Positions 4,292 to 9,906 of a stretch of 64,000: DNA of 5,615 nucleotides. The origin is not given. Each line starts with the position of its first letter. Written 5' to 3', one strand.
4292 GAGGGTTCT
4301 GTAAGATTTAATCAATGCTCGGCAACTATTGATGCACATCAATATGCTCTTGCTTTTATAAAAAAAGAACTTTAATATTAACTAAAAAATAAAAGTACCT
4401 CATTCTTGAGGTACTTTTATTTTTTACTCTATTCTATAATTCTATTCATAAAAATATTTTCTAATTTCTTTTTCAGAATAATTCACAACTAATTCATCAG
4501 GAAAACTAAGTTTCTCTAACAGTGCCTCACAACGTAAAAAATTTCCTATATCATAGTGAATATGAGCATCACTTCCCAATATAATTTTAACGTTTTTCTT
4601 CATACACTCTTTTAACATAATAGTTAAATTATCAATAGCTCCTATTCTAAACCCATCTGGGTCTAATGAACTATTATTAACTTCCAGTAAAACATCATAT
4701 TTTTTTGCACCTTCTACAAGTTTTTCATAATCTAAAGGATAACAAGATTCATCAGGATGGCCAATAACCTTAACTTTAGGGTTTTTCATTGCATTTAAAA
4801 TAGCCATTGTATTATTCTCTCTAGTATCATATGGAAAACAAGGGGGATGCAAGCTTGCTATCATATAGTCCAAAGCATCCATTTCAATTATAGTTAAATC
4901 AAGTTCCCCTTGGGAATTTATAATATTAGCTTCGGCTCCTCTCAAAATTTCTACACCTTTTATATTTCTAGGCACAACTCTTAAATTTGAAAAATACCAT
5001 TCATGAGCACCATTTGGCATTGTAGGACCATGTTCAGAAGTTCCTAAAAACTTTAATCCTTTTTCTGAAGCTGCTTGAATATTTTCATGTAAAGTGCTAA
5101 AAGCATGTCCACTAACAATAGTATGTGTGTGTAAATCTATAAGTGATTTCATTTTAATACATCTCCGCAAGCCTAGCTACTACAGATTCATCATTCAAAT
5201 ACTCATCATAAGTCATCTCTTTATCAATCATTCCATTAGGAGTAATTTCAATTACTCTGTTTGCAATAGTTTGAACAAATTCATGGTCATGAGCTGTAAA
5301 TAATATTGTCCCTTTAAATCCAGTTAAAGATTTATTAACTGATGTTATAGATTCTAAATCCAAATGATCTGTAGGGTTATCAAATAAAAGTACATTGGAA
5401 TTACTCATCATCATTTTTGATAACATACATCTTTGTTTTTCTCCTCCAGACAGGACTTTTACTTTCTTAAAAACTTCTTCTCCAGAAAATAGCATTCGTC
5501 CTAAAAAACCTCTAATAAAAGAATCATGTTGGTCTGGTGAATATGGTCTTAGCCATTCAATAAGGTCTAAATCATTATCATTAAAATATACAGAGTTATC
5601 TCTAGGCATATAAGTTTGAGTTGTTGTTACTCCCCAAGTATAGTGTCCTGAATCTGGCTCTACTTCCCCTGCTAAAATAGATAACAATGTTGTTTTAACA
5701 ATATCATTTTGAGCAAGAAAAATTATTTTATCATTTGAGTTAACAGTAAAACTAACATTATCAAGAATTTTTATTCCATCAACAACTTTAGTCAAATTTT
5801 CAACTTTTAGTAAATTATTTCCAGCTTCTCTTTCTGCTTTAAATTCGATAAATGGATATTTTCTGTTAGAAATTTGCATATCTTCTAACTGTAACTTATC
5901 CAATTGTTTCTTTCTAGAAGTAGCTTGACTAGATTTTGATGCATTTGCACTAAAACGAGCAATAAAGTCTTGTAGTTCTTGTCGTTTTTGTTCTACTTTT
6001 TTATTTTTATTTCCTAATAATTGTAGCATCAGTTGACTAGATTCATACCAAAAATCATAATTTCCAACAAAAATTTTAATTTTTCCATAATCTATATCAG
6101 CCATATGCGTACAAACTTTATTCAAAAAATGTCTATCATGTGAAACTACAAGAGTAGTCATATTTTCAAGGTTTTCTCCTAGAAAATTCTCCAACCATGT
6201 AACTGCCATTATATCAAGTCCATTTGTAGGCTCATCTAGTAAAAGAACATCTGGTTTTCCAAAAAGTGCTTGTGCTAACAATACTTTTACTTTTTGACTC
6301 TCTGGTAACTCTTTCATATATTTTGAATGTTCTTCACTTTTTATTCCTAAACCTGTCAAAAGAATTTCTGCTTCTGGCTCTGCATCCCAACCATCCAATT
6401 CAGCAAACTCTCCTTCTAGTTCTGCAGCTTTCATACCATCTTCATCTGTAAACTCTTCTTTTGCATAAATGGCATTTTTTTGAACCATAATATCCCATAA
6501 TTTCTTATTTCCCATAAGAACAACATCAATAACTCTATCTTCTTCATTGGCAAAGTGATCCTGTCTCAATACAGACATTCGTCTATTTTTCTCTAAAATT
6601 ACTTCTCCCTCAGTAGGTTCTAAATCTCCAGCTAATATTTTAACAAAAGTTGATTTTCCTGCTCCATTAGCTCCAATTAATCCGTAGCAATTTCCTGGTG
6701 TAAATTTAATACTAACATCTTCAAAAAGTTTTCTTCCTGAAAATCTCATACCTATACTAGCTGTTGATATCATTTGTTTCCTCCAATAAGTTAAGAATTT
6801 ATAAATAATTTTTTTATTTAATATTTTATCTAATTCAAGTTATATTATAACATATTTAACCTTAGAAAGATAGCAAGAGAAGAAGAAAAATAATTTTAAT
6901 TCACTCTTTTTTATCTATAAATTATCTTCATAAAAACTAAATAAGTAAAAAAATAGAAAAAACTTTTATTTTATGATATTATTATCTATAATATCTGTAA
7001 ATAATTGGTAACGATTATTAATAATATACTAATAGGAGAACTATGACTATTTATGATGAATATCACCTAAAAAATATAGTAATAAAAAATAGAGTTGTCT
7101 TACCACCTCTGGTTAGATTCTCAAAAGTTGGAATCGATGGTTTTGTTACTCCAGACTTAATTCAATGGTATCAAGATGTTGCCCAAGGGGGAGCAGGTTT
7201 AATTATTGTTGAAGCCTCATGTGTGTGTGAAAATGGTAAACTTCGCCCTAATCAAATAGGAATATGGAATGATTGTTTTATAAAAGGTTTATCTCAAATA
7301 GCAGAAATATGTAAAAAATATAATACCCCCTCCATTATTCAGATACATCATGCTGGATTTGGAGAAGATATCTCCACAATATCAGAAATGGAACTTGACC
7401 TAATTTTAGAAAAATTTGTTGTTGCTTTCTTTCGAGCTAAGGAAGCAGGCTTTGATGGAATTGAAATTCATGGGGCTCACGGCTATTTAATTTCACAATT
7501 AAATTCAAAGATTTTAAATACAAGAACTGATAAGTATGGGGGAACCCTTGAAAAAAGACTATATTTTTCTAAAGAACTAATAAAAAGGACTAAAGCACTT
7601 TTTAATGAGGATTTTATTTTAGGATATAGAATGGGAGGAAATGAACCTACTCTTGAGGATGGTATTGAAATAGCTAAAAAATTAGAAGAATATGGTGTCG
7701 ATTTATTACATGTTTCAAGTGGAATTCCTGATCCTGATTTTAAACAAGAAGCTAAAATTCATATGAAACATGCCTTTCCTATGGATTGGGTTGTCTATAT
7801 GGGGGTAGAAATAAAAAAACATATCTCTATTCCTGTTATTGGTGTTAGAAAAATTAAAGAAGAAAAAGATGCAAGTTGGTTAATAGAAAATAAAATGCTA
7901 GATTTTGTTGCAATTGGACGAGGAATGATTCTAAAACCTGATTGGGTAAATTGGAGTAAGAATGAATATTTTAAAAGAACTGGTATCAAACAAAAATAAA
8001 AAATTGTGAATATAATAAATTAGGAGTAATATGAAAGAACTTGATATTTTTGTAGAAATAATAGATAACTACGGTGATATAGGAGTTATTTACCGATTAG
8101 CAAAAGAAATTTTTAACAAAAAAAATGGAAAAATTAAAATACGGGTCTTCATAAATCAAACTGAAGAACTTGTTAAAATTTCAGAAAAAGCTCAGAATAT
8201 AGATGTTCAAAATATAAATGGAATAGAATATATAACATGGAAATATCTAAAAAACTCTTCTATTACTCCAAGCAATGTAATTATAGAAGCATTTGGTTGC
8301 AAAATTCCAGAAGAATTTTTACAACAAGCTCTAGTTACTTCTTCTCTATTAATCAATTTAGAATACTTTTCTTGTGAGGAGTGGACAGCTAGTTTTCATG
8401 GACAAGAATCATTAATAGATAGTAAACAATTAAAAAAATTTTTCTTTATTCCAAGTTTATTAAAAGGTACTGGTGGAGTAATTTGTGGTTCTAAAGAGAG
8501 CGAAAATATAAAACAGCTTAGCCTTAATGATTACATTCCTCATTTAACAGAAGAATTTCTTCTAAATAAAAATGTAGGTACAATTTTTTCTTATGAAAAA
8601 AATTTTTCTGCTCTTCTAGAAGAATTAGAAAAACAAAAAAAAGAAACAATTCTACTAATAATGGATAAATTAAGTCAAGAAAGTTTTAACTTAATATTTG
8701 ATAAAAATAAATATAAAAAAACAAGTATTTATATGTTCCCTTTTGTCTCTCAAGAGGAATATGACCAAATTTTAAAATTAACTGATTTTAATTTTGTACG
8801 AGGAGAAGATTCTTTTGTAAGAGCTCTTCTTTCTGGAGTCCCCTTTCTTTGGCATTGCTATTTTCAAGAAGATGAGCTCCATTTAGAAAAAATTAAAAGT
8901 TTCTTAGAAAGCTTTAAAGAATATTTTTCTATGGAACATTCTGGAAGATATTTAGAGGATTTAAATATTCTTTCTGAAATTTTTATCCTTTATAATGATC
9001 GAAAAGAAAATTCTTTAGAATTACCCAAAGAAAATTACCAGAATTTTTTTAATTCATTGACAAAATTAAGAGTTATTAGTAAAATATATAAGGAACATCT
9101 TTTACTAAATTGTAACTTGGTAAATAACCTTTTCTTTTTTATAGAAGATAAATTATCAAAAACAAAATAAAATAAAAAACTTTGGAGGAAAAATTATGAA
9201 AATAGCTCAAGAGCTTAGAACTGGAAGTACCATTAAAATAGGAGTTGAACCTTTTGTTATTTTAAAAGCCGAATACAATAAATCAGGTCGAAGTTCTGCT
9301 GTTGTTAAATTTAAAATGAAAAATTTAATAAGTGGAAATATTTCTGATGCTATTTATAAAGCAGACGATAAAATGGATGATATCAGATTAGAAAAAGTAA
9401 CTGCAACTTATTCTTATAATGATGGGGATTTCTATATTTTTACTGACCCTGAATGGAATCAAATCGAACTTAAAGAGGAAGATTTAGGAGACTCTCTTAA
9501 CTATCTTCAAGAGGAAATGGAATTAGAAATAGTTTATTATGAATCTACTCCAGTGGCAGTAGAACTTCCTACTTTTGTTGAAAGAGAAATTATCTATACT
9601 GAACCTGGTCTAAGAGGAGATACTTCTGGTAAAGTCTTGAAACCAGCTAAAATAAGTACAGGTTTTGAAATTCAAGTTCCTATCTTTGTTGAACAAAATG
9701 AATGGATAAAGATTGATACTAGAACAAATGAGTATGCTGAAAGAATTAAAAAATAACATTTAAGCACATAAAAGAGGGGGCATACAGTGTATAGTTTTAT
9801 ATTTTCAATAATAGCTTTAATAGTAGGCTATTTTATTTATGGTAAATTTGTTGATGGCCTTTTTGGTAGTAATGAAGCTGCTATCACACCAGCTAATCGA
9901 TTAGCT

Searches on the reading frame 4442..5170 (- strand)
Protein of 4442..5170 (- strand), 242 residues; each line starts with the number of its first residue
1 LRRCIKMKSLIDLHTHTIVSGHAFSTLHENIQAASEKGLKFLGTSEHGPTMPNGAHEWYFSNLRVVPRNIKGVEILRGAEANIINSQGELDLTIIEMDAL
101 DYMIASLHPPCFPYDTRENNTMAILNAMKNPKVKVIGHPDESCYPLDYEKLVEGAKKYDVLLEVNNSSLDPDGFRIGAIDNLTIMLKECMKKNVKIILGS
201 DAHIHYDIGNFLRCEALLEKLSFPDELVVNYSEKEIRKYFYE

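Call 22: search_protein_families(library=ncbifam, proteins=[window:4442-5170:-], max_evalue=1e-10)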
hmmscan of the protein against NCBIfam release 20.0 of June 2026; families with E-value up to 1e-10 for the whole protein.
window:4442-5170:- (242 aa): 4 families
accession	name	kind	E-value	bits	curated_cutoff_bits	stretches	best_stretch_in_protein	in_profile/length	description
NF006702.0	PRK09248.1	domain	2e-92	309.1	264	1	7-240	1-232/246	PHP domain-containing protein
NF006251.0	PRK08392.1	equivalog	5.2e-22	78.4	212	1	11-220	2-202/216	hypothetical protein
NF006375.0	PRK08609.1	equivalog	2e-16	59.7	426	1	12-231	338-557/571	DNA polymerase/3'-5' exonuclease PolX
NF005596.0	PRK07328.1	subfamily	4.4e-16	59.1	202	0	9-108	2-114/269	histidinol-phosphatase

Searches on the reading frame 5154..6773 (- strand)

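Call 22: search_protein_families(library=ncbifam, proteins=[window:5154-6773:-], max_evalue=1e-10)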
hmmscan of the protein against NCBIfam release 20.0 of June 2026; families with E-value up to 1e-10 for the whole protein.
window:5154-6773:- (539 aa): 170 families (the best 25 are shown)
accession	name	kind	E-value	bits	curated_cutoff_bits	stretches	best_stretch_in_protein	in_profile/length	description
NF011646.0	PRK15064.1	equivalog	5.2e-198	658.7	762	1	1-530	1-528/530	ABC-F family ATPase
NF000355.4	ribo_prot_ABC_F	equivalog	8.2e-96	321.8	380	2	3-290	4-250/499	ribosomal protection-like ABC-F family protein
NF008358.0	PRK11147.1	equivalog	2.9e-87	293.4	936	2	5-517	7-517/635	ABC transporter ATP-binding protein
TIGR03719.1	ABC_ABC_ChvD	subfamily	5.3e-82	276.2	806.75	1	13-528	17-532/552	energy-dependent translational throttle protein EttA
NF008775.0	PRK11819.1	equivalog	5.9e-82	276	599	1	13-528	19-534/556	energy-dependent translational throttle protein EttA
NF050005.1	ABC_ATPase_Uup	equivalog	2.6e-80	270.4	900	1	5-518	7-518/636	ATP-binding cassette ATPase Uup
NF007921.0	PRK10636.1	equivalog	1.2e-74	251.7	917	1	1-505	1-495/638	ABC transporter ATP-binding protein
NF000170.2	ABCF_Vga_all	exception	9.3e-70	235.6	725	2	316-528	266-471/521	Vga family ABC-F type ribosomal protection protein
NF000514.1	ABCF_OptrA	exception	5.7e-66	223.2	1450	1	11-526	30-548/655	ABC-F type ribosomal protection protein OptrA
NF043038.1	ABCF_CplR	exception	7.7e-62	209.7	780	2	416-529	375-488/544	ABC-F type ribosomal protection protein CplR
NF000169.2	ABCF_Sal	exception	4.3e-60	203.9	725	1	121-536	96-527/542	Sal family ABC-F type ribosomal protection protein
NF000171.1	ABCF_producer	exception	4.4e-60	203.6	800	2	6-248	8-254/541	TlrC/CarA/OleB/SrmB family ABC-F type ribosomal protection protein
NF000168.2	ABCF_Msr_all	exception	2.8e-57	194.4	680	1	326-513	301-481/487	Msr family ABC-F type ribosomal protection protein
NF000166.1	ABCF_CarA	exception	5.6e-54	183.3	1050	2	7-242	11-258/556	ABC-F type ribosomal protection protein Car(A)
NF000167.2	ABCF_Lsa_all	exception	7.9e-49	166.9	750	2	322-513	4-189/492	Lsa family ABC-F type ribosomal protection protein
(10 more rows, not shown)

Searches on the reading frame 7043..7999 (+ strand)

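Call 22: search_protein_families(library=ncbifam, proteins=[window:7043-7999:+], max_evalue=1e-10)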
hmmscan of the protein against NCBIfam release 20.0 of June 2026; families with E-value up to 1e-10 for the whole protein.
window:7043-7999:+ (318 aa): 8 families
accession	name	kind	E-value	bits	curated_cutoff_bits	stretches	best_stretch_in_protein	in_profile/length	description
NF010047.0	PRK13523.1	equivalog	3.1e-56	190.8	431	2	114-308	135-323/339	NADPH dehydrogenase NamA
NF041087.1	bile_acid_BaiCD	equivalog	7.7e-44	149.8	825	1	3-307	4-330/642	bile acid Fe-S flavoenzyme BaiCD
TIGR03997.1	mycofact_OYE_2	equivalog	5.6e-42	144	793.15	1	112-306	131-328/645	mycofactocin system FadH/OYE family oxidoreductase 2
NF045599.1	bili_reduct_long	exception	1.1e-41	142.9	750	1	110-308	129-334/641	bilirubin reductase, long form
NF006101.0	PRK08255.1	equivalog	2.1e-41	141.9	1078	2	113-302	541-727/768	bifunctional salicylyl-CoA 5-hydroxylase/oxidoreductase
NF045592.1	bili_reduct_N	equivalog_domain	1.6e-36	126.2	425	1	98-308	117-333/363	bilirubin reductase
NF007899.0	PRK10605.1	subfamily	7.4e-29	101.1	403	1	113-304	152-336/365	N-ethylmaleimide reductase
TIGR03996.1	mycofact_OYE_1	hypoth_equivalog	1.2e-15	57.1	627.9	1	113-302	130-319/633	mycofactocin system FadH/OYE family oxidoreductase 1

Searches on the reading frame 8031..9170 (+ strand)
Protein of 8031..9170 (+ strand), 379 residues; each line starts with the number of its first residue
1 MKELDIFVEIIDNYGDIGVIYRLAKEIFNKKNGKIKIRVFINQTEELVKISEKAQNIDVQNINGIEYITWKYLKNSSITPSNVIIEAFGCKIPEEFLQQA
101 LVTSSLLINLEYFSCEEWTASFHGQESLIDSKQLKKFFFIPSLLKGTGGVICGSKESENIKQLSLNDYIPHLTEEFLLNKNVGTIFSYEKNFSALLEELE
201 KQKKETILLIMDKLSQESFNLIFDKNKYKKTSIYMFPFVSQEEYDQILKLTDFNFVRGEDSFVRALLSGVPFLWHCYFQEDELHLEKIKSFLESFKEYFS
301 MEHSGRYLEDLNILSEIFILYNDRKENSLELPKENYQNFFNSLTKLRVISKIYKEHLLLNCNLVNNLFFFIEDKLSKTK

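Call 22: search_protein_families(library=ncbifam, proteins=[window:8031-9170:+], max_evalue=1e-10)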
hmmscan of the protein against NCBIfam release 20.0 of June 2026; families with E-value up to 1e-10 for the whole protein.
window:8031-9170:+ (379 aa): 1 family
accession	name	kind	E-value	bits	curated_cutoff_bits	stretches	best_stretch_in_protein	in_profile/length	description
TIGR03837.1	efp_Arg_rhamno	equivalog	5.8e-82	275.8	347.05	1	5-371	2-370/371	elongation factor P maturation arginine rhamnosyltransferase EarP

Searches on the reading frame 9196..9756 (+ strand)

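Call 22: search_protein_families(library=ncbifam, proteins=[window:9196-9756:+], max_evalue=1e-10)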
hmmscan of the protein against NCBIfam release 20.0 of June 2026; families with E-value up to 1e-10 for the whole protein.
window:9196-9756:+ (186 aa): 6 families
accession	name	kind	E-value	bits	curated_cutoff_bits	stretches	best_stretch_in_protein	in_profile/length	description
NF001810.0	PRK00529.1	subfamily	1.2e-67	227.2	161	1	1-185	2-187/187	elongation factor P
TIGR00038.1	efp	equivalog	2.4e-63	213.1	185.8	1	4-184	3-184/184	elongation factor P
NF003392.1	PRK04542.1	equivalog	2e-36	125.7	216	1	4-183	3-186/187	elongation factor P-like protein EfpL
TIGR02178.1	yeiP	equivalog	4.1e-32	111.9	264.05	1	4-183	2-185/186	elongation factor P-like protein YeiP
NF011175.0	PRK14578.1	equivalog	1.9e-26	92.7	301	1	3-183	3-186/187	elongation factor P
NF009090.0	PRK12426.1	equivalog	3.8e-24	85.3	226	1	3-184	3-185/185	elongation factor P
